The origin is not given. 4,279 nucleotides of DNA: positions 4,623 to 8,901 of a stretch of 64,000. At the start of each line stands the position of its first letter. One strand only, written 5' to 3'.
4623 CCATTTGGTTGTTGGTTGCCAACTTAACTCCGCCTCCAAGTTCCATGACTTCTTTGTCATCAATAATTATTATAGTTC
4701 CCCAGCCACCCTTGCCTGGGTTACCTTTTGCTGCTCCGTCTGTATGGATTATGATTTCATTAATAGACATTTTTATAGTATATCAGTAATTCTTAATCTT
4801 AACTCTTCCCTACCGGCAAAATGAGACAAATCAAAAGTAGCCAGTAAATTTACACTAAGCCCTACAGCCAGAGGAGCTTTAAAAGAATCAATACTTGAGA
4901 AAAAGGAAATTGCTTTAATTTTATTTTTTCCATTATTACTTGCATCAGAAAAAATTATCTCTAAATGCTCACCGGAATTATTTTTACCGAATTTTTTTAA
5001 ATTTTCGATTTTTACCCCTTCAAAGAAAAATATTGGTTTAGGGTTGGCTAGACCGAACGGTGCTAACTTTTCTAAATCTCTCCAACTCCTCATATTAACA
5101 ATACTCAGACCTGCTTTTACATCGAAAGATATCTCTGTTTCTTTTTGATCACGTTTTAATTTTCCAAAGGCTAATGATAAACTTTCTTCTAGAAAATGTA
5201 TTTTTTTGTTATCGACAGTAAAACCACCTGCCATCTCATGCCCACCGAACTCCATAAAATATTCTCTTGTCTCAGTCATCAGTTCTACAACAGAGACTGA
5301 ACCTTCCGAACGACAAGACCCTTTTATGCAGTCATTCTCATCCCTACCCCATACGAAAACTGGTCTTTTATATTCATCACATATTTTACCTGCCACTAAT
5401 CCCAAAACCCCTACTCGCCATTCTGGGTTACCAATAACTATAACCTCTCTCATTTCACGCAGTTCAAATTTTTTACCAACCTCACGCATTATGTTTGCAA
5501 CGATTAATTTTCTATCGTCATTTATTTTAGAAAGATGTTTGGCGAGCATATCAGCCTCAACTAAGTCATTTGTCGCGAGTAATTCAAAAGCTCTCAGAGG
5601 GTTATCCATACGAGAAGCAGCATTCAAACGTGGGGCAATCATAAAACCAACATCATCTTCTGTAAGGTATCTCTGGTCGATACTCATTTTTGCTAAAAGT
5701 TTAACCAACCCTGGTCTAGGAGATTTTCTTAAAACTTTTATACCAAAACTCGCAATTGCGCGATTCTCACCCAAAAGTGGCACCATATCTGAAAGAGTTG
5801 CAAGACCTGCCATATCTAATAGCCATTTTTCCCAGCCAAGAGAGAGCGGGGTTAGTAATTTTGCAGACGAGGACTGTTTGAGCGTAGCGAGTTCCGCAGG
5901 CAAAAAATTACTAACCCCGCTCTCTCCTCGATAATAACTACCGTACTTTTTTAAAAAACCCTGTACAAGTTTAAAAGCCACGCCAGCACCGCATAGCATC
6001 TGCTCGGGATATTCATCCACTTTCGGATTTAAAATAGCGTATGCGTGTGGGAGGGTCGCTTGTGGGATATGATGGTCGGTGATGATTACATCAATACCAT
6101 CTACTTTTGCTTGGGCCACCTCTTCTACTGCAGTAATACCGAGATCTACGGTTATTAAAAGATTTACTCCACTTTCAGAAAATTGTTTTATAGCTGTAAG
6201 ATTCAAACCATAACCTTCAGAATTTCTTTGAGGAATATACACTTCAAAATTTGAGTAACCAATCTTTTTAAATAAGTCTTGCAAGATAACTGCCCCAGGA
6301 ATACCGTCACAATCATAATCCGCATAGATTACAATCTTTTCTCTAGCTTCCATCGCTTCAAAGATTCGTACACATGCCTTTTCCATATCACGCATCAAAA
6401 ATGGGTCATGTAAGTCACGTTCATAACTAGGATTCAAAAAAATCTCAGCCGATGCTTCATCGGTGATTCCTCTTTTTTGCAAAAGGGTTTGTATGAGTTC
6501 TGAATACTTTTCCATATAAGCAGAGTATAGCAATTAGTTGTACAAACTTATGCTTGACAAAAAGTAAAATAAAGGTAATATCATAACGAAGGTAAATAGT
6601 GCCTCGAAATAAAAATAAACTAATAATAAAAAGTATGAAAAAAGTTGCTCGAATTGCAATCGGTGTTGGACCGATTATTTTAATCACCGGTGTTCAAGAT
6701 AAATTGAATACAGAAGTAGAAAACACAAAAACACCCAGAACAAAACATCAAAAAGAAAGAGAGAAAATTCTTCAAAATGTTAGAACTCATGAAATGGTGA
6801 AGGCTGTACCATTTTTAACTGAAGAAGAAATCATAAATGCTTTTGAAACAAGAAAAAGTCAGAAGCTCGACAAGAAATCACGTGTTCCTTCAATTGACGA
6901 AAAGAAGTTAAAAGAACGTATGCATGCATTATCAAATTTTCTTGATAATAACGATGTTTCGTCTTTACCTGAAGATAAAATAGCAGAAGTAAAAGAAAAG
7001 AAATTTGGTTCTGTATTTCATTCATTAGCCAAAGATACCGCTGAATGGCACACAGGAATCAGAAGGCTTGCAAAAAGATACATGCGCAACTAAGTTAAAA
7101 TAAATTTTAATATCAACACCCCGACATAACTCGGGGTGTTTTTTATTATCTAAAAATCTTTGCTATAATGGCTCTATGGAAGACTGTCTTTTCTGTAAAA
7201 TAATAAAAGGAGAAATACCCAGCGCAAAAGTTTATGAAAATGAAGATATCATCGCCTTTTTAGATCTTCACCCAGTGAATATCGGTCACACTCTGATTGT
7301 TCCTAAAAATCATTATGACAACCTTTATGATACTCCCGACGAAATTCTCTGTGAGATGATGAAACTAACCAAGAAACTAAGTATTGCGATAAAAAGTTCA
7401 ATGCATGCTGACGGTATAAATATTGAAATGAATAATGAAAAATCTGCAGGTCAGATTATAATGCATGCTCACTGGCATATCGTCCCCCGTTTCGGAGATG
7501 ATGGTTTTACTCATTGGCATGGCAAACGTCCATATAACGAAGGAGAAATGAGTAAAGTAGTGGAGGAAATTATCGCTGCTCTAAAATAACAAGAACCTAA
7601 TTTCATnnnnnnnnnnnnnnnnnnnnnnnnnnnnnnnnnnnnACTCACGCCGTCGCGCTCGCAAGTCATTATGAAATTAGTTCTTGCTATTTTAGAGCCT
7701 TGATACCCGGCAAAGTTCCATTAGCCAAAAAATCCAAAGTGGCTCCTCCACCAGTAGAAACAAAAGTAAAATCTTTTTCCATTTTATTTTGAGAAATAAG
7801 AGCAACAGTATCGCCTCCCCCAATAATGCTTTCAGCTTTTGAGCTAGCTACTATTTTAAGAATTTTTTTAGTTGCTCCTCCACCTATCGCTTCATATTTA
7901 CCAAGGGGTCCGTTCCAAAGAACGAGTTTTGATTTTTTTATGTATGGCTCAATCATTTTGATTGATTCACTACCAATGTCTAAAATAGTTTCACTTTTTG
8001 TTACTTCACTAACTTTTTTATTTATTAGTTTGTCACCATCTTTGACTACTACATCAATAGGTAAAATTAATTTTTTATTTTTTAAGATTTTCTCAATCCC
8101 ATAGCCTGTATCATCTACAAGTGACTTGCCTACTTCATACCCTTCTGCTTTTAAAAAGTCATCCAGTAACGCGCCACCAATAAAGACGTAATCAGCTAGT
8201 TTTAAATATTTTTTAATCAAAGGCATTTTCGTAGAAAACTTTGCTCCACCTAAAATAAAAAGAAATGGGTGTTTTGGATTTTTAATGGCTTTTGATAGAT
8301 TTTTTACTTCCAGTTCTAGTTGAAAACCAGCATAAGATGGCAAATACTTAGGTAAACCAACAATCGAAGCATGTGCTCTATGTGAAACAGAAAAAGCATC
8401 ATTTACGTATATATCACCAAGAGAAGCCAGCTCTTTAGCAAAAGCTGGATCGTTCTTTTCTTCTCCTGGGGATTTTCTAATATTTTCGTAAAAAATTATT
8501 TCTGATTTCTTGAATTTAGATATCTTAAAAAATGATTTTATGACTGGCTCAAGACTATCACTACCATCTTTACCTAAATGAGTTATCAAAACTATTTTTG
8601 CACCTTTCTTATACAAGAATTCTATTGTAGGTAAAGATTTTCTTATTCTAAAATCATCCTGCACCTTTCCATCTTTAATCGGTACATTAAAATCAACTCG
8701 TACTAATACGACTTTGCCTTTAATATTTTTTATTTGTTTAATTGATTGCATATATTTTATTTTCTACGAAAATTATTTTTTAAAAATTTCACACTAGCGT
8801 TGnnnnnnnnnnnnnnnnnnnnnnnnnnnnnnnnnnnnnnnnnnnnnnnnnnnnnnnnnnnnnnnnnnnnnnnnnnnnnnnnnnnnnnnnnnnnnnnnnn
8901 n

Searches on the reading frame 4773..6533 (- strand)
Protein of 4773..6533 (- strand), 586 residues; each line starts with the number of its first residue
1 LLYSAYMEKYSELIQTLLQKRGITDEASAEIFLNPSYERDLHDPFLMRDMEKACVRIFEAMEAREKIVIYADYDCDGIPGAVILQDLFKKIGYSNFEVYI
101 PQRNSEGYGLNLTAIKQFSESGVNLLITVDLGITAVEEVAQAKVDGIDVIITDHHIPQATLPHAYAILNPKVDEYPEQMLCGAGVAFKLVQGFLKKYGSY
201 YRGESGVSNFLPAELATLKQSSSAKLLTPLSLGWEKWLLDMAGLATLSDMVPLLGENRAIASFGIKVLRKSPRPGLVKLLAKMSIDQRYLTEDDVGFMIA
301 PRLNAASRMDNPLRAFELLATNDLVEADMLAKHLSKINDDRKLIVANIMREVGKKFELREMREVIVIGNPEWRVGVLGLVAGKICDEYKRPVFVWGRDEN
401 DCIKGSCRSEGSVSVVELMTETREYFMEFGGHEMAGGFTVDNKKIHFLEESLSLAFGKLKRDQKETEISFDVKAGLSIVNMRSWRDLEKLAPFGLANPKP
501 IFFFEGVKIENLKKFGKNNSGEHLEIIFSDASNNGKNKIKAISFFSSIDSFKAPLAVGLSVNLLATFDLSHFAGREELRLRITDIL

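Call 26: search_protein_families(library=pfam, proteins=[window:4773-6533:-], max_evalue=0.00001)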
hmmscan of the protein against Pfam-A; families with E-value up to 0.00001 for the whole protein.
window:4773-6533:- (586 aa): 3 families
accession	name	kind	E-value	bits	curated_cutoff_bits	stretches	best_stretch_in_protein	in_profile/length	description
PF01368.27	DHH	-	3.1e-23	82.8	28.1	1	66-197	1-104/125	DHH family, N-terminal domain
PF17768.7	RecJ_OB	-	1.9e-16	60.5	27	1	471-584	2-107/107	RecJ OB domain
PF02272.25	DHHA1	-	2.7e-10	41.1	25.9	1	366-443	6-87/102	DHHA1 domain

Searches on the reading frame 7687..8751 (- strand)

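Call 26: search_protein_families(library=pfam, proteins=[window:7687-8751:-], max_evalue=0.00001)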
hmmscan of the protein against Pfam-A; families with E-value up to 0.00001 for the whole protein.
window:7687-8751:- (354 aa): 1 family
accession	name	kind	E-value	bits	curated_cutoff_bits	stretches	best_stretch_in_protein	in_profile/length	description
PF00162.24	PGK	-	1.5e-106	357.1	27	1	7-343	4-377/379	Phosphoglycerate kinase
